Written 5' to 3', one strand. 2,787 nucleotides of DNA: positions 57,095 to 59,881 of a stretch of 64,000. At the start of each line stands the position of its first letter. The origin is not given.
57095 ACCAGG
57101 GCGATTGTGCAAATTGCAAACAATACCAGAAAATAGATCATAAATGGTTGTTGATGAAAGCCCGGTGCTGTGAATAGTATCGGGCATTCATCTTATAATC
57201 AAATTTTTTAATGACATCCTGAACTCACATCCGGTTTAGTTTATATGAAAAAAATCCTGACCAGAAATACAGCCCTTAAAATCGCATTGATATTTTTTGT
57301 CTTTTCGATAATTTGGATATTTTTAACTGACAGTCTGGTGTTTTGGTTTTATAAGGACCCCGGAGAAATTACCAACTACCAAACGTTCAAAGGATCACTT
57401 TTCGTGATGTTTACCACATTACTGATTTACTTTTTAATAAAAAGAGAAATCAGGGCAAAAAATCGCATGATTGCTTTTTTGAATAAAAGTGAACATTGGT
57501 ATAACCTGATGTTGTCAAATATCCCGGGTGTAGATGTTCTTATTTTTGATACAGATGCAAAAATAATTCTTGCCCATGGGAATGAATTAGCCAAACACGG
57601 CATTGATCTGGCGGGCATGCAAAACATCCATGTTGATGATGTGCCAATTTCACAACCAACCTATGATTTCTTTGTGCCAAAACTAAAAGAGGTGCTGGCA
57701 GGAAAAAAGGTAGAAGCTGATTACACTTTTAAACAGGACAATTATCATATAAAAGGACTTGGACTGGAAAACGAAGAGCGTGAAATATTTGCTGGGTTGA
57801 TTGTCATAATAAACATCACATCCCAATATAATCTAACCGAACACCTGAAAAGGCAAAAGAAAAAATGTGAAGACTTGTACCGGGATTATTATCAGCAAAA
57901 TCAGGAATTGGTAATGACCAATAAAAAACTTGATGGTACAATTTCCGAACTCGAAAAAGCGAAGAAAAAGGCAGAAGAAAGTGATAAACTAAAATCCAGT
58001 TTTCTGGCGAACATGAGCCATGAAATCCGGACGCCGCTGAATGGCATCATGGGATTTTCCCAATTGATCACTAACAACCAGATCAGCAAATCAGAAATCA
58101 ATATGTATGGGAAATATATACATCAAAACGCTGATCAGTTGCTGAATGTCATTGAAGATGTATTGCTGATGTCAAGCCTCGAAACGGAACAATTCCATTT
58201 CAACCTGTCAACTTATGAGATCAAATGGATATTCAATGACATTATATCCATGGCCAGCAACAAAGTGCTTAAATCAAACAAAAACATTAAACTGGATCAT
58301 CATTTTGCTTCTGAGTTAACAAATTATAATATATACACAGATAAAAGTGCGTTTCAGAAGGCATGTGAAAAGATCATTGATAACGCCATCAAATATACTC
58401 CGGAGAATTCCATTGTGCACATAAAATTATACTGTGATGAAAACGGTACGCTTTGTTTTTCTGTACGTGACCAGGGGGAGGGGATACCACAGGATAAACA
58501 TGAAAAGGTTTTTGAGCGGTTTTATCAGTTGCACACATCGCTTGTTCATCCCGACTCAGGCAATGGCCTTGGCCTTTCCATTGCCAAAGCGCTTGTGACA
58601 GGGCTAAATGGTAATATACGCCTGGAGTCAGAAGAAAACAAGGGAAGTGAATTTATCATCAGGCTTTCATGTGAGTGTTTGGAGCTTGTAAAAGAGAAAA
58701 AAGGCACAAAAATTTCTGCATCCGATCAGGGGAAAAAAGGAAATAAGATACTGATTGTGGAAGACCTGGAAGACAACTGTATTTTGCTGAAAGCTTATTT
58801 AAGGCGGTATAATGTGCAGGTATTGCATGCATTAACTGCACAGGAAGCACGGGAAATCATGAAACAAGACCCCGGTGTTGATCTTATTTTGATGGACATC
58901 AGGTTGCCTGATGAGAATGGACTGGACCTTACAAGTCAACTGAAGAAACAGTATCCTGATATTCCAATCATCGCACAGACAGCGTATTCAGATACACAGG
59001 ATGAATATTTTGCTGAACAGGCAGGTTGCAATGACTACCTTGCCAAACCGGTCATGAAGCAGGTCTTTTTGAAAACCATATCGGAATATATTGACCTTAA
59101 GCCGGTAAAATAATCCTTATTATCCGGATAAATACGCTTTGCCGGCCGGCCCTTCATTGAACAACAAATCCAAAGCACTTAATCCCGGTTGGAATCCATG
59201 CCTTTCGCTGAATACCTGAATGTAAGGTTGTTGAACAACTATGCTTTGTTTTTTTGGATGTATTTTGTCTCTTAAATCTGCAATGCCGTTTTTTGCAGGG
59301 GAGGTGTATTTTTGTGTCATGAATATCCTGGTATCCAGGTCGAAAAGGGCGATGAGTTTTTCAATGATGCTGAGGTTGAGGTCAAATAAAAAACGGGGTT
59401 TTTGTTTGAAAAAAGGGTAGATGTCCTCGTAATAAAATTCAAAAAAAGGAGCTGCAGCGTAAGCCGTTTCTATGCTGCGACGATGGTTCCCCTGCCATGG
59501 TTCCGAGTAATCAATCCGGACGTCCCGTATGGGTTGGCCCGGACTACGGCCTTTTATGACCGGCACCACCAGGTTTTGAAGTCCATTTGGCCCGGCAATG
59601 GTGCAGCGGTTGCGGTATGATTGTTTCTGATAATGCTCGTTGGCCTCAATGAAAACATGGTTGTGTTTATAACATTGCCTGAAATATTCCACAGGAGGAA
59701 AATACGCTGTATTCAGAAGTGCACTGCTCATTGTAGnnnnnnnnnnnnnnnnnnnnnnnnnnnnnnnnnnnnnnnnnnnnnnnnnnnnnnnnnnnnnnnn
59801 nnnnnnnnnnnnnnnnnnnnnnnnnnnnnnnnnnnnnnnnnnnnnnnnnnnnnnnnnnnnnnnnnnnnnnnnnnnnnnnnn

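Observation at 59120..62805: dapB-lepB string continues into a membrane-anchored S26 paralog that has lost both catalytic residues, followed 5 nt later by a WbqC-family gene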

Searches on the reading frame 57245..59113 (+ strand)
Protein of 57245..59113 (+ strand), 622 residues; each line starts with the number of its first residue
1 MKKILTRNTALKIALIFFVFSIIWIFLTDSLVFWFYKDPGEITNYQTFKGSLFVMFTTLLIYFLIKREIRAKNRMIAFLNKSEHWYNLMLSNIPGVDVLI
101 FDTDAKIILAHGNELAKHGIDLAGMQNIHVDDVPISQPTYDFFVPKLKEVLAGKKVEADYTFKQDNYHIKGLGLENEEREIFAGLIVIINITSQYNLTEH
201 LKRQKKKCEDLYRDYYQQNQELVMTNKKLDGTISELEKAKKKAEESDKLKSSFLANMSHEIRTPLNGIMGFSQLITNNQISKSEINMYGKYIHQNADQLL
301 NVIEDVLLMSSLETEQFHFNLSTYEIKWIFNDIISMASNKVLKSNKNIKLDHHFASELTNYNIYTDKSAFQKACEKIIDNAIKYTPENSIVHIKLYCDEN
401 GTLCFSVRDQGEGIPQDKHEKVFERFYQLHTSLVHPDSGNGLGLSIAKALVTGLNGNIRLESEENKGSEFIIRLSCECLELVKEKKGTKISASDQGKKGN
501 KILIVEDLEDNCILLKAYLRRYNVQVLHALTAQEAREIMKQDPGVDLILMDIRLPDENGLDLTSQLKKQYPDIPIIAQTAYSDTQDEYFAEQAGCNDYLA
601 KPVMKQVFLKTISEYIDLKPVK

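Call 62: search_protein_families(library=ncbifam, proteins=[window:57245-59113:+], max_evalue=0.00001)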
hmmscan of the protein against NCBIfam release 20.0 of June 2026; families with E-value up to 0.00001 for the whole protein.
window:57245-59113:+ (622 aa): 128 families (the best 25 are shown)
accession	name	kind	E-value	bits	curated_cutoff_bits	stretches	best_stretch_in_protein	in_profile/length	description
TIGR02956.1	TMAO_torS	equivalog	1e-79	268.8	676.5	1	196-616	413-820/967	TMAO reductase system sensor histidine kinase/response regulator TorS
NF041947.1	LuxQ_Vibrio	equivalog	4e-68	230.1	1200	1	237-615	459-838/843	quorum-sensing autoinducer 2 sensor kinase/phosphatase LuxQ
NF008302.0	PRK11091.1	equivalog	1.2e-67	228.8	838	1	233-618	266-645/779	aerobic respiration two-component sensor histidine kinase ArcB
NF038297.2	hybrid_HK_HrmK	equivalog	3.9e-65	220.7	725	1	173-615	155-607/607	hybrid histidine kinase/response regulator HrmK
NF008318.0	PRK11107.1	equivalog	1.4e-63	215.3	890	2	235-481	278-523/920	two-component sensor histidine kinase BarA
NF011874.0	PRK15347.1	equivalog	9.5e-57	192.7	852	2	227-477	375-615/921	two component system sensor kinase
NF008099.0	PRK10841.1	equivalog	6.6e-50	169.8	920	2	236-475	456-689/949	two-component system sensor histidine kinase RcsC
NF047874.1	MASE3_PAS_HK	subfamily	7.6e-50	170.4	560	1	231-491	379-640/655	MASE3 domain-containing sensor histidine kinase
NF046044.1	PnpS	equivalog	1.5e-49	169.1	400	1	227-474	148-389/390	two-component system histidine kinase PnpS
NF008543.0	PRK11466.1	equivalog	8.4e-48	162.9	982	1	219-619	413-801/914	TMAO reductase system sensor histidine kinase/response regulator TorS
NF045901.1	HisKinLetSLeg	equivalog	1.3e-47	162.4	1650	2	221-480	264-522/906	two-component system sensor histidine kinase LetS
TIGR02966.1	phoR_proteo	equivalog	6e-45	153.7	334.2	1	189-473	52-332/333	phosphate regulon sensor histidine kinase PhoR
NF033092.0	HK_WalK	equivalog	6.7e-44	150.4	725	1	183-475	301-593/594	cell wall metabolism sensor histidine kinase WalK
NF041832.1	near_NosP_CTERM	subfamily_domain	1.9e-39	135.8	400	1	246-604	3-358/370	NahK/ErcS family hybrid sensor histidine kinase/response regulator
NF041735.1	hist_kin_RppB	equivalog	1.1e-37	129.9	400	1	250-474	216-437/438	two-component system sensor histidine kinase RppB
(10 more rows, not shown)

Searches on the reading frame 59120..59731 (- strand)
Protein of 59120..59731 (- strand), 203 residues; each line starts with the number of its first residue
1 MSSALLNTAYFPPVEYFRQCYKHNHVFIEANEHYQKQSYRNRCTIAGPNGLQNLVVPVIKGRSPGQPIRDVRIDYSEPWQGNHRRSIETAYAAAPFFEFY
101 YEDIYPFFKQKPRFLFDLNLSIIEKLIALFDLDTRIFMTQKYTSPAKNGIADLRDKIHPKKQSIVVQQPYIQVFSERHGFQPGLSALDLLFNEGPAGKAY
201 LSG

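Call 3: search_protein_families(library=pfam, proteins=[window:59120-59731:-], max_evalue=0.1)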
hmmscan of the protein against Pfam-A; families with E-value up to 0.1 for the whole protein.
window:59120-59731:- (203 aa): 1 family
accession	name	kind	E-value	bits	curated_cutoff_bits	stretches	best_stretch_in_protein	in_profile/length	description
PF08889.16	WbqC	-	8.6e-38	130.8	21.3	2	9-146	3-140/218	WbqC-like protein family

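Call 4: search_protein_families(library=ncbifam, proteins=[window:59120-59731:-], max_evalue=0.1)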
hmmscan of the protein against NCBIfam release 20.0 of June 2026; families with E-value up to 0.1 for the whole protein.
window:59120-59731:- (203 aa): 0 families

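Call 29: find_homologous_proteins(query=window:59120-59731:-, max_evalue=0.001)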
Query window:59120-59731:- (203 aa): 2642 proteins with E <= 0.001 among 2716 candidates; the best 120 are listed.
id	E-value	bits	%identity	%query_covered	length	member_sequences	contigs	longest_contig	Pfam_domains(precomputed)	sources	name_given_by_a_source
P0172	1.3e-132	458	98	100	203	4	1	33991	PF08889.17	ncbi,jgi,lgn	-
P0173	7.1e-100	351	75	100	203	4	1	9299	PF08889.17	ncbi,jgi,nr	ncbi:MAG: WbqC family protein [Candidatus Delongbacteria bacterium]|jgi:hypothetical protein|nr:WbqC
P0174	3.8e-81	290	65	99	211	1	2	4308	PF08889.17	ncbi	ncbi:MAG: WbqC family protein [Bacteroidota bacterium]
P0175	3.1e-70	254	59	99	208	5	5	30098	PF08889.17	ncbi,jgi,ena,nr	ncbi:MAG TPA: WbqC family protein [Bacteroidales bacterium]|nr:WbqC family protein [Bacteroidales ba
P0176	4.4e-65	237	62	87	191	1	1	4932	PF08889.17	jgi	jgi:hypothetical protein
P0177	6.7e-65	237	56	99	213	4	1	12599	PF08889.17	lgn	-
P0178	2.6e-57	212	50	100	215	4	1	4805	PF08889.17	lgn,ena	-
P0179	2.7e-57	212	49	97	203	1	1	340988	PF08889.17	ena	-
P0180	2.1e-56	209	50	98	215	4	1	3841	PF08889.17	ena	-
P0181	1.2e-55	207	50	99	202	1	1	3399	PF08889.17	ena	-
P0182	1.2e-54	203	49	99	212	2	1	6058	PF08889.17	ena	-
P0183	1.8e-54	203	47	100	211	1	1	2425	PF08889.17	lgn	-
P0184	2.9e-54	202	49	98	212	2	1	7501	PF08889.17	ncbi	-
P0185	4.3e-54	201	49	99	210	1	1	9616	PF08889.17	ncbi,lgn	-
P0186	4.8e-54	201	50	97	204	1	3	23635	PF08889.17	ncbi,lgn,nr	ncbi:MAG: WbqC family protein [Bacteroidales bacterium]|nr:WbqC family protein [Bacteroidales bacter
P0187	5.2e-54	201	51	94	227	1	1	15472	PF08889.17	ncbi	-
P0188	6.5e-54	201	48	98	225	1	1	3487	PF08889.17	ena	-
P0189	7.0e-54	201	49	99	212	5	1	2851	PF08889.17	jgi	jgi:hypothetical protein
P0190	9.1e-54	200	50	98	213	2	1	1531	PF08889.17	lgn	-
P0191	1.2e-53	200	49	98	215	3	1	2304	PF08889.17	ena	-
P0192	1.3e-53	200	48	98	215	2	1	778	PF08889.17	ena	-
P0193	1.8e-53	199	47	98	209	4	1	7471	PF08889.17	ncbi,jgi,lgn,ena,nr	ncbi:MAG: hypothetical protein DSY76_06170 [Bacteroidetes bacterium]|nr:MAG: hypothetical protein DS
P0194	1.9e-53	199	48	98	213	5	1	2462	PF08889.17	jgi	-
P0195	3.3e-53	199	46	100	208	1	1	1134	PF08889.17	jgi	-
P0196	6.1e-53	198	47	97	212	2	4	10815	PF08889.17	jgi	jgi:hypothetical protein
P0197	9.4e-53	197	49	94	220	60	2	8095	PF08889.17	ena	-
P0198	1.1e-52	197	49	95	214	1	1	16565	PF08889.17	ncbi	-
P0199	1.3e-52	197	49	97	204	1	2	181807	PF08889.17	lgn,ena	-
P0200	1.3e-52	197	50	98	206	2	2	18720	PF08889.17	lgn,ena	-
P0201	1.7e-52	196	48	98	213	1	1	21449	PF08889.17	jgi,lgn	-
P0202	2.1e-52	196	48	98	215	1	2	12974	PF08889.17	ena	-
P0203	2.3e-52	196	47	98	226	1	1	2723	PF08889.17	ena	-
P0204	2.5e-52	196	48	98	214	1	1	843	PF08889.17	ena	-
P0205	3.1e-52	195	45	99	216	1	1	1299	PF08889.17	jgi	-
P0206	3.6e-52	195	49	98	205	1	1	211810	PF08889.17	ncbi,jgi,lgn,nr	ncbi:MAG: WbqC family protein [Prevotellaceae bacterium]|jgi:hypothetical protein|nr:WbqC family pro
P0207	5.8e-52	194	51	95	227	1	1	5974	PF08889.17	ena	-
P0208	7.5e-52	194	47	99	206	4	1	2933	PF08889.17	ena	-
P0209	9.0e-52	194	47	98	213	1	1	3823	PF08889.17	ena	-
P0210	9.0e-52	194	46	94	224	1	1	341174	PF08889.17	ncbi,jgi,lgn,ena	-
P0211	9.9e-52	194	49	95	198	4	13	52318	PF08889.17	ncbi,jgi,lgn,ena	-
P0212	1.6e-51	193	47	98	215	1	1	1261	PF08889.17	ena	-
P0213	2.2e-51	193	47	98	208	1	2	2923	PF08889.17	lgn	-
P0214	2.5e-51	192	48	100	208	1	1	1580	PF08889.17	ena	-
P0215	3.1e-51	192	48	99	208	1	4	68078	PF08889.17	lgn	-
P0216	4.5e-51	192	47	98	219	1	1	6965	PF08889.17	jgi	jgi:hypothetical protein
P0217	5.7e-51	191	46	100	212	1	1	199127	PF08889.17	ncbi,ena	-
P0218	7.2e-51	191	47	98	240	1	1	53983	PF08889.17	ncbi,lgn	-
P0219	1.0e-50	190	47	98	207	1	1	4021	PF08889.17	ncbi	-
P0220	1.2e-50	190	49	94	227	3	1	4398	PF08889.17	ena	-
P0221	1.2e-50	190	45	99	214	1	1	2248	PF08889.17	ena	-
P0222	1.2e-50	190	47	97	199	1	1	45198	PF08889.17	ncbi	-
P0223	1.3e-50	190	45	99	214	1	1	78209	PF08889.17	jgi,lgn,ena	-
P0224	1.5e-50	190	47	96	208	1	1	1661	PF08889.17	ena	-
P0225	1.6e-50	190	46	98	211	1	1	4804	PF08889.17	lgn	-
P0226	2.0e-50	189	46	96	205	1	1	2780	PF08889.17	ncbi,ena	-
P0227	2.0e-50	189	48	99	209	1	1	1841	PF08889.17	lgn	-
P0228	2.1e-50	189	46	98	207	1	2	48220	PF08889.17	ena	-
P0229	2.2e-50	189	48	94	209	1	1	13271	PF08889.17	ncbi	-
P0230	2.5e-50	189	49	97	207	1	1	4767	PF08889.17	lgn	-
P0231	2.7e-50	189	46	95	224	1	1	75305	PF08889.17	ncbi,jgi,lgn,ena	-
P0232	2.9e-50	189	46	97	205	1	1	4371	PF08889.17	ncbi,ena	-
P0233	3.5e-50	189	45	98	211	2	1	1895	PF08889.17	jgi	jgi:hypothetical protein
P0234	4.1e-50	188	46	98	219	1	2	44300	PF08889.17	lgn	-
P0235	4.2e-50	188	47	100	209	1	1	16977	PF08889.17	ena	-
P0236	4.7e-50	188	47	98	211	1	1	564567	PF08889.17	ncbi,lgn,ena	-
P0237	5.2e-50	188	46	98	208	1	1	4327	PF08889.17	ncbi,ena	-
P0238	6.2e-50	188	47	94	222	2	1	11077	PF08889.17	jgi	jgi:hypothetical protein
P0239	7.1e-50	188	46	98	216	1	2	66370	PF08889.17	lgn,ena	-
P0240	7.1e-50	188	47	100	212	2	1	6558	PF08889.17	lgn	-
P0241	7.8e-50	187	47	98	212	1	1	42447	PF08889.17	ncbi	-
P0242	9.4e-50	187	48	97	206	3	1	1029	PF08889.17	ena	-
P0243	9.7e-50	187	45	99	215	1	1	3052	PF08889.17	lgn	-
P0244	9.7e-50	187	45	98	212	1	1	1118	PF08889.17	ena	-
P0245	1.1e-49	187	46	100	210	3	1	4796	PF08889.17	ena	-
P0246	1.1e-49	187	47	99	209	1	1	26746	PF08889.17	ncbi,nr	ncbi:MAG: WbqC family protein [Bacteroidales bacterium]|nr:WbqC family protein [Bacteroidales bacter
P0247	1.2e-49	187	47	97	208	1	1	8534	PF08889.17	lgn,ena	-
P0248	1.4e-49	187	48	97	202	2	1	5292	PF08889.17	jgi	-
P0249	1.6e-49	186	46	98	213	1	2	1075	PF08889.17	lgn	-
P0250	1.6e-49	186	45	99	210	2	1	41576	PF08889.17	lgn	-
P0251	1.7e-49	186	48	98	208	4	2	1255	PF08889.17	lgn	-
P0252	1.7e-49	186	44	100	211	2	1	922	PF08889.17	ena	-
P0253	1.7e-49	186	46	100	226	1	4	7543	PF08889.17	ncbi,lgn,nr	ncbi:MAG: WbqC family protein [Thermoanaerobaculia bacterium]|nr:WbqC family protein [Thermoanaeroba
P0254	1.8e-49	186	49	100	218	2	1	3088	PF08889.17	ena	-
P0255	1.8e-49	186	46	97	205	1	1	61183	PF08889.17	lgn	-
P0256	1.9e-49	186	47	98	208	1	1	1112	PF08889.17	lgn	-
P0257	1.9e-49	186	47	98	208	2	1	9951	PF08889.17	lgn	-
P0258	1.9e-49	186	46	94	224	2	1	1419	PF08889.17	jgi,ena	-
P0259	1.9e-49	186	47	95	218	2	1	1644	PF08889.17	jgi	jgi:hypothetical protein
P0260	2.0e-49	186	48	97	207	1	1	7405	PF08889.17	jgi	-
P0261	2.1e-49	186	46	99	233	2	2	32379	PF08889.17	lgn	-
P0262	2.2e-49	186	47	97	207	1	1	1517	PF08889.17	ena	-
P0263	2.4e-49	186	45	98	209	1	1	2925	PF08889.17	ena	-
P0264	2.6e-49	186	48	94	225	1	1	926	PF08889.17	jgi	jgi:hypothetical protein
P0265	2.9e-49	186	47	95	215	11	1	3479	PF08889.17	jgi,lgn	jgi:hypothetical protein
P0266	3.0e-49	186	44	100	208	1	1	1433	PF08889.17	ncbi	-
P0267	3.2e-49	186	45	99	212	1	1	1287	PF08889.17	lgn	-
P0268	3.5e-49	185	46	96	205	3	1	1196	PF08889.17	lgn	-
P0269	3.7e-49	185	47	99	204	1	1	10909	PF08889.17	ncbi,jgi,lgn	-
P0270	4.3e-49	185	46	98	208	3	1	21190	PF08889.17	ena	-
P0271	4.5e-49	185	47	98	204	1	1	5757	PF08889.17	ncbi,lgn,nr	ncbi:MAG: WbqC family protein [Bacteroidota bacterium]|nr:WbqC family protein [Bacteroidota bacteriu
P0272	5.3e-49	185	47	98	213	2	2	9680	PF08889.17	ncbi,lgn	ncbi:MAG: WbqC family protein [Prolixibacteraceae bacterium]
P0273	6.2e-49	185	45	98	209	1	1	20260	PF08889.17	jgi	-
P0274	6.4e-49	185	44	98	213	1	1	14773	PF08889.17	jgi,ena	-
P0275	6.7e-49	184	48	96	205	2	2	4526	PF08889.17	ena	-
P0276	6.9e-49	184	43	99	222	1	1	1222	PF08889.17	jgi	jgi:hypothetical protein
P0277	6.9e-49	184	45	98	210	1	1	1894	PF08889.17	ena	-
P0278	8.0e-49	184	45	98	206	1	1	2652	PF08889.17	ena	-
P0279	9.0e-49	184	48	97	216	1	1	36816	PF08889.17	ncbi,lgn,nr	ncbi:MAG: hypothetical protein EP344_06790 [Bacteroidetes bacterium]|nr:MAG: hypothetical protein EP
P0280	9.1e-49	184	45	98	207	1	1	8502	PF08889.17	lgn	-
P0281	1.0e-48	184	45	99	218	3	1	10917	PF08889.17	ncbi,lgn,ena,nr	ncbi:MAG: hypothetical protein AMS26_16815 [Bacteroides sp. SM23_62]|nr:MAG: hypothetical protein AM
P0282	1.0e-48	184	47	96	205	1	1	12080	PF08889.17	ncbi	-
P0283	1.1e-48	184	46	98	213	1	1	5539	PF08889.17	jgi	jgi:hypothetical protein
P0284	1.2e-48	184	45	99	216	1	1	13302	PF08889.17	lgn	-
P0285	1.2e-48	184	47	98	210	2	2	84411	PF08889.17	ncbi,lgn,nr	ncbi:MAG: WbqC family protein [Lewinellaceae bacterium]|nr:WbqC family protein [Lewinellaceae bacter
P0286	1.3e-48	183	47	97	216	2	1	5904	PF08889.17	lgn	-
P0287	1.3e-48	183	47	97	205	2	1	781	PF08889.17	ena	-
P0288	1.3e-48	183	46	99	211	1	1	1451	PF08889.17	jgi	jgi:hypothetical protein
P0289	1.6e-48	183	44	97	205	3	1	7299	PF08889.17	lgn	-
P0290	1.7e-48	183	44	100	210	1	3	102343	PF08889.17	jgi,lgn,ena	-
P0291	1.8e-48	183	48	97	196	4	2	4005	PF08889.17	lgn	-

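Call 45: predict_structure(alignment_id=A3)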
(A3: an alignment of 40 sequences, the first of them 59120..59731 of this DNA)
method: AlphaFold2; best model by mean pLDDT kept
length: 203 residues; sequences in the alignment: 40
mean_pLDDT: 95.3   pTM: 0.91
mean pLDDT of the five models: 95.3, 94.6, 94.5, 94.1, 93.3
residues with pLDDT >= 90: 183; 70-90: 18; 50-70: 2; < 50: 0
segments of 3 or more residues with pLDDT < 50: none
pLDDT, mean of each block of 10 residues (from residue 1): 94 98 97 93 97 96 85 97 98 98 98 98 99 97 83 95 93 96 98 97 91
secondary structure, 60 per line:
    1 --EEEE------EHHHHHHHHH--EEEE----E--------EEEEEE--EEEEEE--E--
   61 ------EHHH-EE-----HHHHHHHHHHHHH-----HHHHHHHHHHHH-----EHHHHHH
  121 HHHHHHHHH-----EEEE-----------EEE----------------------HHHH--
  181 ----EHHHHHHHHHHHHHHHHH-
elements in order: E3-6 H14-22 E25-28 E42-47 E50-55 H79-91 H97-108 H115-129 E135-138 E150-152 H175-178 H186-202
